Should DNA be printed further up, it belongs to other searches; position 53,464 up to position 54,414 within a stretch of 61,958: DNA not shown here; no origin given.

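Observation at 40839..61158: Three copies of an AT-rich 7-2-7 inverted repeat (TACYCAA-NN-TTGRGTA) at fixed distance from -10 boxes: a NarL-type regulon signature around the PQQ/cytochrome block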

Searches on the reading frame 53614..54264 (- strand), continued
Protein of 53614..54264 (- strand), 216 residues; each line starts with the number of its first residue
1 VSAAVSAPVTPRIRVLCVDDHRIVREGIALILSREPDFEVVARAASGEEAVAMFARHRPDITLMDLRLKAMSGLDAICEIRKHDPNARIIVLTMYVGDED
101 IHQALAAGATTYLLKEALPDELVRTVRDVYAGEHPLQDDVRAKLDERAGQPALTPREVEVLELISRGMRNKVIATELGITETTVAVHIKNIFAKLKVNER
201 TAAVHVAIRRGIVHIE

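Call 54: find_encoding_contigs(protein=P0023, flank=10000, max_places=1)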
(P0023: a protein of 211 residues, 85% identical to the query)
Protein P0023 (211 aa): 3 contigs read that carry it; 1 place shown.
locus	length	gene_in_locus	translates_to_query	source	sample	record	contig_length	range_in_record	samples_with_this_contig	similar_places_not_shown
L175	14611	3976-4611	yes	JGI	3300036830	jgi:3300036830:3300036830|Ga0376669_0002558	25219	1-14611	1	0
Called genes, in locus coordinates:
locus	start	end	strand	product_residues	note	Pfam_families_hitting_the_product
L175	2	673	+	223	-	?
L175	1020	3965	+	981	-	PF07494:Reg_prop (faint), PF07495:Y_Y_Y, PF07730:HisKA_3, PF02518:HATPase_c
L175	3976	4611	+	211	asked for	PF00072:Response_reg, PF00196:GerE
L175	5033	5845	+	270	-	PF00034:Cytochrom_C (weak), PF13442:Cytochrome_CBB3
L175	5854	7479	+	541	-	PF01011:PQQ, PF13360:PQQ_2, PF01011:PQQ, PF13360:PQQ_2, PF13570:Beta-prop_ACSF4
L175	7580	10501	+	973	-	PF13620:CarboxypepD_reg, PF25183:OMP_b-brl_4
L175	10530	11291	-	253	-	-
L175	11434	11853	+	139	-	PF04237:YjbR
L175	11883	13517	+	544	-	PF07519:Tannase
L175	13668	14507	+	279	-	-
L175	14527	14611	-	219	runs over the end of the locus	PF03473:MOSC, PF03475:YiiM_3-alpha (weak)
